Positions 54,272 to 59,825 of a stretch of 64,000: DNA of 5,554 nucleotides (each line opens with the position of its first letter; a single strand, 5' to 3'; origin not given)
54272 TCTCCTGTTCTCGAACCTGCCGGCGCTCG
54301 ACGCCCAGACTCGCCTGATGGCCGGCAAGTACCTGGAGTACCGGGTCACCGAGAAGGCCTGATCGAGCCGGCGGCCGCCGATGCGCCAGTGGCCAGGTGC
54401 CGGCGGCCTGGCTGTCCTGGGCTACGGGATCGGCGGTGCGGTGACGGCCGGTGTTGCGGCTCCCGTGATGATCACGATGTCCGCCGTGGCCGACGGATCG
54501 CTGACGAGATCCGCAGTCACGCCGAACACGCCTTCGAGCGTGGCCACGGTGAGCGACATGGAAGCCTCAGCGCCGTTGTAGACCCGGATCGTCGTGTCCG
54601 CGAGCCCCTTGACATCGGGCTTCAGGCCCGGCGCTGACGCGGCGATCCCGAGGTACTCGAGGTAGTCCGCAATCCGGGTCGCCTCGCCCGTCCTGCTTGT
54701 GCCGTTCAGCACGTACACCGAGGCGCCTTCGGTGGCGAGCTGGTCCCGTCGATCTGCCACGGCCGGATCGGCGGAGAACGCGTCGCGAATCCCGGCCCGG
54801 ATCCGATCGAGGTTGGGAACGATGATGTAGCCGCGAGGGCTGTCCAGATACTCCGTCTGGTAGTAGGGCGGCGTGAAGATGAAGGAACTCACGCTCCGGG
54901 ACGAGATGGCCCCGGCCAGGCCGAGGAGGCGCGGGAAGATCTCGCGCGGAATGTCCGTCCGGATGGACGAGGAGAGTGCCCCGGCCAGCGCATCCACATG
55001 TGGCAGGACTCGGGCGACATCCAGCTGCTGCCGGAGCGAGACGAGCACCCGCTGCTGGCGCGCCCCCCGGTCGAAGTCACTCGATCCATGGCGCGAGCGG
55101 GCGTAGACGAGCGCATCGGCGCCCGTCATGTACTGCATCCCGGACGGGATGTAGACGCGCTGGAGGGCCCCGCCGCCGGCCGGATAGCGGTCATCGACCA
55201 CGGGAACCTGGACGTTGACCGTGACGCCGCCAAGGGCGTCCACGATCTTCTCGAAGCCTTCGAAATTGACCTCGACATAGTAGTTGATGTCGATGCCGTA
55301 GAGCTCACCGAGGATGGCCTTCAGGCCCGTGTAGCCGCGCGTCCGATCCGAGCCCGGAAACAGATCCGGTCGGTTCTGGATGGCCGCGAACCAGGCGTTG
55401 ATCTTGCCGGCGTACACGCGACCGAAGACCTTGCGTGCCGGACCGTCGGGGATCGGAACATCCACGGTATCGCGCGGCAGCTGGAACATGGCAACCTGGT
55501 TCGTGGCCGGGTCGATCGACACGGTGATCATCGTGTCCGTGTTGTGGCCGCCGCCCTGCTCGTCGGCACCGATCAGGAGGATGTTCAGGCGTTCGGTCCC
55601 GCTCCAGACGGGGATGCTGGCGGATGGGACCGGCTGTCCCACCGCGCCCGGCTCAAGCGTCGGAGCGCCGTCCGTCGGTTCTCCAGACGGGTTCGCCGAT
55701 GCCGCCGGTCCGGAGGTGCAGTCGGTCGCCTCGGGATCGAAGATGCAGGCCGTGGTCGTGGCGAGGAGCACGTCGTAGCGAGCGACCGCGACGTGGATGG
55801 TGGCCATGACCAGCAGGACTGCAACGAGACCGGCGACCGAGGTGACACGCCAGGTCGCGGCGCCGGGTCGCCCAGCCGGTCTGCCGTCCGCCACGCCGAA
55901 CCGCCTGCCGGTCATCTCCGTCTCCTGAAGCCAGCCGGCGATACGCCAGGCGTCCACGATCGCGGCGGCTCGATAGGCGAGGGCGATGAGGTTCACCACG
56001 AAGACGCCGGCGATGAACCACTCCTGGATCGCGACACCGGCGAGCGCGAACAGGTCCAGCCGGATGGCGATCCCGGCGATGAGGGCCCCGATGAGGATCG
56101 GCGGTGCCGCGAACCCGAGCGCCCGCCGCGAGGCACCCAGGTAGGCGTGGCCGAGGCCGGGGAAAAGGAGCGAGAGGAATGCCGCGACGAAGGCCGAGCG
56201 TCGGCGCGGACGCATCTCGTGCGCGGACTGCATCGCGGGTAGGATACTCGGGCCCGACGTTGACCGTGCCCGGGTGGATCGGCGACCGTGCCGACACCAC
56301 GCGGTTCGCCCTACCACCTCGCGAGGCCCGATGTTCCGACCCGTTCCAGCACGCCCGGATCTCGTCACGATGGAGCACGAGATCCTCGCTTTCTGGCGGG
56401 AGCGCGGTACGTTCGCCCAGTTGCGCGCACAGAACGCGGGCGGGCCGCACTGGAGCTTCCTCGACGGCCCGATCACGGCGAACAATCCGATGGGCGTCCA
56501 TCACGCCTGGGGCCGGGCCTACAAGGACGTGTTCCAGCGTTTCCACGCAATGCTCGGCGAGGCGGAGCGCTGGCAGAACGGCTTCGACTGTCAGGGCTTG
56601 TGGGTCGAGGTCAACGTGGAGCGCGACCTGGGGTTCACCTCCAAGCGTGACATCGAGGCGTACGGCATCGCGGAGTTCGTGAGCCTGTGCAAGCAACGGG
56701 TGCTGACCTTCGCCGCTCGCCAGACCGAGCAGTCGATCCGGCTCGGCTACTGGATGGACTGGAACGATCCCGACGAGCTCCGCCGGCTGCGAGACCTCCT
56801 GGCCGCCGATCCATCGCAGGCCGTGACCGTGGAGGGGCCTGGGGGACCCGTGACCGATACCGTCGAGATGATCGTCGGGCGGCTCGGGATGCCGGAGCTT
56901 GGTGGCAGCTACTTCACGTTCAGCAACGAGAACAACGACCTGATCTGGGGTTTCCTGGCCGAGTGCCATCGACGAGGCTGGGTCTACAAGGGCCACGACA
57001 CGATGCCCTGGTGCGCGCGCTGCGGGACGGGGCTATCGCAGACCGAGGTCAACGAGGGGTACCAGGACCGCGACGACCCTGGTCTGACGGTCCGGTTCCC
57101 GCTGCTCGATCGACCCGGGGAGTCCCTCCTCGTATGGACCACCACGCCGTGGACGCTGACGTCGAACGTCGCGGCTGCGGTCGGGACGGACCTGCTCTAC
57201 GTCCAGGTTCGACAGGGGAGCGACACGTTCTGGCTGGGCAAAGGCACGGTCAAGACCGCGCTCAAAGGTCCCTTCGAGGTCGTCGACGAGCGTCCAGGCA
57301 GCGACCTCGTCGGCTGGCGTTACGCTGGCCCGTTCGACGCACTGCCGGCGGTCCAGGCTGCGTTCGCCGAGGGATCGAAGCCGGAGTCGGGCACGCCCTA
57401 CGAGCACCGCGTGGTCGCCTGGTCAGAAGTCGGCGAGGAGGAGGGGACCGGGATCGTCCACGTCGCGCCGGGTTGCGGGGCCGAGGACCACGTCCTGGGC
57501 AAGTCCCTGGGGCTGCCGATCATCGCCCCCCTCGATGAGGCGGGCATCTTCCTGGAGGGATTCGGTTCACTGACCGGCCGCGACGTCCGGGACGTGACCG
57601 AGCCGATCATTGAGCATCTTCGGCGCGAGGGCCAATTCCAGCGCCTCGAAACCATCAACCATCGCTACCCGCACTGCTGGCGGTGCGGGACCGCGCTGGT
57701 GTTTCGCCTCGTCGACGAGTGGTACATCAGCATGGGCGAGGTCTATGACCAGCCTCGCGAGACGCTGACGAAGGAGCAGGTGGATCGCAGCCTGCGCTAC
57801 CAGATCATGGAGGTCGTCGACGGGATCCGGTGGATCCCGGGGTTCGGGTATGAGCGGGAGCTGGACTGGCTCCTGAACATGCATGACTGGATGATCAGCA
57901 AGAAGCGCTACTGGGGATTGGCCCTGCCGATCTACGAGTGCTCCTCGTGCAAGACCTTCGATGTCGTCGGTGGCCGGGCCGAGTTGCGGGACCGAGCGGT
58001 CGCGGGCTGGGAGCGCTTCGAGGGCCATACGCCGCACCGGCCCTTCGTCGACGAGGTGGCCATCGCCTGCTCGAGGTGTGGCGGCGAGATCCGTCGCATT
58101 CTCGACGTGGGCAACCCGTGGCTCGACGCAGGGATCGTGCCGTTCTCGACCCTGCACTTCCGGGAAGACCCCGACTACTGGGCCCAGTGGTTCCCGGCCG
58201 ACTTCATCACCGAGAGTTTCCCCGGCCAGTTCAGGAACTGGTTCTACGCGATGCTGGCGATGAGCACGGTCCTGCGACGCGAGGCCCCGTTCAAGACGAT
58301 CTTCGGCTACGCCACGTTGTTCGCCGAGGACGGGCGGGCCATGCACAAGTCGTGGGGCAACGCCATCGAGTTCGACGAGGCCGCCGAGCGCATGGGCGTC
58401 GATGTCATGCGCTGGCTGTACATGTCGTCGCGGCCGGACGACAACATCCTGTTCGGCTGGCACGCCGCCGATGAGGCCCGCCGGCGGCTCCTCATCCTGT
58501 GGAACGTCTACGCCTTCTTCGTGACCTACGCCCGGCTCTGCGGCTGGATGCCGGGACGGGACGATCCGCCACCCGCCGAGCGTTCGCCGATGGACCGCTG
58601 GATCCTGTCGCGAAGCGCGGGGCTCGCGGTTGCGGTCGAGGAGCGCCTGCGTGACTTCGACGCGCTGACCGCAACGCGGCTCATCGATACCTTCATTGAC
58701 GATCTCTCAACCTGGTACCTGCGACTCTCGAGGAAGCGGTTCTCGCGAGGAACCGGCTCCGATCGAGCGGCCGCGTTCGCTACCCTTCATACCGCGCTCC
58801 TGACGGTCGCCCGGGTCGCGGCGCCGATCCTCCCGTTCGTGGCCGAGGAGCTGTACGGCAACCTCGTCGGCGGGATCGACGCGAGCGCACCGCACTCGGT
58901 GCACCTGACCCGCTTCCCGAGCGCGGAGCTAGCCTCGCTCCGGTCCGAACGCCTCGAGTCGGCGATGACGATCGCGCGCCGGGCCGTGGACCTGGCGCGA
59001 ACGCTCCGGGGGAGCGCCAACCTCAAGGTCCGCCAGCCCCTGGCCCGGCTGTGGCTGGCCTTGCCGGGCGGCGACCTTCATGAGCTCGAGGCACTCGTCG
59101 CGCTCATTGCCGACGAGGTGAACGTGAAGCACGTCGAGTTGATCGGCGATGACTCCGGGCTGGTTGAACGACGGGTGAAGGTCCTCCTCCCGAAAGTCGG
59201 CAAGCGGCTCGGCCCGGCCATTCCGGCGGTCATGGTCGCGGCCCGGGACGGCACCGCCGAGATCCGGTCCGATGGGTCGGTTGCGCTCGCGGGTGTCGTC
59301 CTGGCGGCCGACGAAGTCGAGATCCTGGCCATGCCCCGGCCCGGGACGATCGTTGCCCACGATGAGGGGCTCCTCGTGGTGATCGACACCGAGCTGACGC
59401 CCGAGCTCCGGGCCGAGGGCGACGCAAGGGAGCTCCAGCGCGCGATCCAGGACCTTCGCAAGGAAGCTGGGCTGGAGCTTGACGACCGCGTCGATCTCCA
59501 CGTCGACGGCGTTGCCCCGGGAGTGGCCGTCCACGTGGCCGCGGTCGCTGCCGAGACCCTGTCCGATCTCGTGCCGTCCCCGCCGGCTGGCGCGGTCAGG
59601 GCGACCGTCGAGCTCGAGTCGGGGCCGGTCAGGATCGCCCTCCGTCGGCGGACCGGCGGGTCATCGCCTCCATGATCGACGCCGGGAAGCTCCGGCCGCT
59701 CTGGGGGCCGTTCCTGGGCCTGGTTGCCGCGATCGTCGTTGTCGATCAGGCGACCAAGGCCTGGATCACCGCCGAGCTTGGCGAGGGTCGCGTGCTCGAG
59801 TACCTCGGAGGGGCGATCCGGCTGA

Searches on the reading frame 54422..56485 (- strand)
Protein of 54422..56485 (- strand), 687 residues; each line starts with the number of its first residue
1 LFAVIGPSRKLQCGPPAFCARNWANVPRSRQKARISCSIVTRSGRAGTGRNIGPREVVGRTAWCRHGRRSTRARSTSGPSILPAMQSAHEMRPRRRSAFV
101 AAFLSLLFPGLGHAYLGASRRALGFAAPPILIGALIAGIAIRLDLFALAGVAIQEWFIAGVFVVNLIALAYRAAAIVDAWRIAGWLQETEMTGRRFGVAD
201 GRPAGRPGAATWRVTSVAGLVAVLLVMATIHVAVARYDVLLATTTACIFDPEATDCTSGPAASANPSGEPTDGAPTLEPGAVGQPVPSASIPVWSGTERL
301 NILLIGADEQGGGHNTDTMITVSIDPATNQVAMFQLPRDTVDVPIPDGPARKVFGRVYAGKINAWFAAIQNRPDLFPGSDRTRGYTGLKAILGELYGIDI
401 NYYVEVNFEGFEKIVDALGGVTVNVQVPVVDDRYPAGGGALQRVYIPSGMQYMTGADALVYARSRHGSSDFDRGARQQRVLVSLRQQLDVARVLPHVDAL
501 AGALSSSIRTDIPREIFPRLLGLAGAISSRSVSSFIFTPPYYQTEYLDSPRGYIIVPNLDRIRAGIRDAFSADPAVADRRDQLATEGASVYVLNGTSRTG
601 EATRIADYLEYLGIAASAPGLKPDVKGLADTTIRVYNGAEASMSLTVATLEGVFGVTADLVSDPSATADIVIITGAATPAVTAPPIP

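Call 12: search_protein_families(library=pfam, proteins=[window:54422-56485:-], max_evalue=0.001)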
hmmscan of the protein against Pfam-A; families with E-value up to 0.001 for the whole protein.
window:54422-56485:- (687 aa): 2 families
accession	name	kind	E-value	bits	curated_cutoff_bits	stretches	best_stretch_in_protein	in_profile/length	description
PF03816.19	LytR_cpsA_psr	-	8.9e-31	107.5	24.6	1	315-488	1-148/150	LytR_cpsA_psr family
PF13399.11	LytR_C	-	4.7e-06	27.9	22.2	1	589-676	3-84/86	LytR cell envelope-related transcriptional attenuator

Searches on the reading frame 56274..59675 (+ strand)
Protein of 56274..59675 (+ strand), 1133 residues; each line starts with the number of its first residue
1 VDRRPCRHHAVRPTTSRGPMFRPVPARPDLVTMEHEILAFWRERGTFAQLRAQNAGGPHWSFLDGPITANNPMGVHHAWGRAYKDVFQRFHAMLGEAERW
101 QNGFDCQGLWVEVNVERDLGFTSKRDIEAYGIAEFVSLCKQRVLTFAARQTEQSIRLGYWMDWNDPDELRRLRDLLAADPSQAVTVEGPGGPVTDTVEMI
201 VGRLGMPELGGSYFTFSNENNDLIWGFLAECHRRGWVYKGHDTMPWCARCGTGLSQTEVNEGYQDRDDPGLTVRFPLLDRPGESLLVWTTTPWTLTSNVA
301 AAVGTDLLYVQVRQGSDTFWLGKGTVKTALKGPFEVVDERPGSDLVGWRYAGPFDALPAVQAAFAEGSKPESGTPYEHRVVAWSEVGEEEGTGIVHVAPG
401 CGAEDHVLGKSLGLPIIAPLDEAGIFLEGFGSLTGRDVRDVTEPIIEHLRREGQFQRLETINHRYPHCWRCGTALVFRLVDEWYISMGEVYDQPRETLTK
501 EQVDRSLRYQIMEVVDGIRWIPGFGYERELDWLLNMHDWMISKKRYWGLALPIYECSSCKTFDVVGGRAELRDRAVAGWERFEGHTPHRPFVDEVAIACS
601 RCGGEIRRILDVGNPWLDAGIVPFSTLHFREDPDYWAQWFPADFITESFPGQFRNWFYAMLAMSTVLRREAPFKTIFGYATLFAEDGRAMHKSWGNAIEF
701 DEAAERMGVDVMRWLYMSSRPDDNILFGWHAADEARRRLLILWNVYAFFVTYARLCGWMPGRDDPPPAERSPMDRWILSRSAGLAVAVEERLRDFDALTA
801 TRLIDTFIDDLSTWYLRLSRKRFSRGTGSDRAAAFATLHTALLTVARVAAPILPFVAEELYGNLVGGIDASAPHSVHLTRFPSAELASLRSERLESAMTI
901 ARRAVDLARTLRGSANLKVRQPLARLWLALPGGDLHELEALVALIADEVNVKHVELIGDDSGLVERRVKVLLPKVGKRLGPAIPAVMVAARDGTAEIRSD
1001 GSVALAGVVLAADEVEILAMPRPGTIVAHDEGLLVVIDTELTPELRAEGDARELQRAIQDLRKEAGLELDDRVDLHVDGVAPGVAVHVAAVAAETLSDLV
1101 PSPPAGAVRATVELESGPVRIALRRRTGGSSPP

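Call 12: search_protein_families(library=pfam, proteins=[window:56274-59675:+], max_evalue=0.001)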
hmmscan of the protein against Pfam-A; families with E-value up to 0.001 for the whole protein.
window:56274-59675:+ (1133 aa): 4 families
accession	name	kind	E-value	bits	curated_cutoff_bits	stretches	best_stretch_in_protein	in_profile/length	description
PF00133.28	tRNA-synt_1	-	8.3e-71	239.3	22.7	2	211-720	130-406/414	tRNA synthetases class I (I, L, M and V)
PF19302.4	DUF5915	-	9.3e-27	94.3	27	1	944-1103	3-173/195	Domain of unknown function (DUF5915)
PF08264.19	Anticodon_1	-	2.2e-24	86.5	25.1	1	774-923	1-144/148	Anticodon-binding domain of tRNA ligase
PF09334.17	tRNA-synt_1g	-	0.0004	19.7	20.1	0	672-729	311-368/391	tRNA synthetases class I (M)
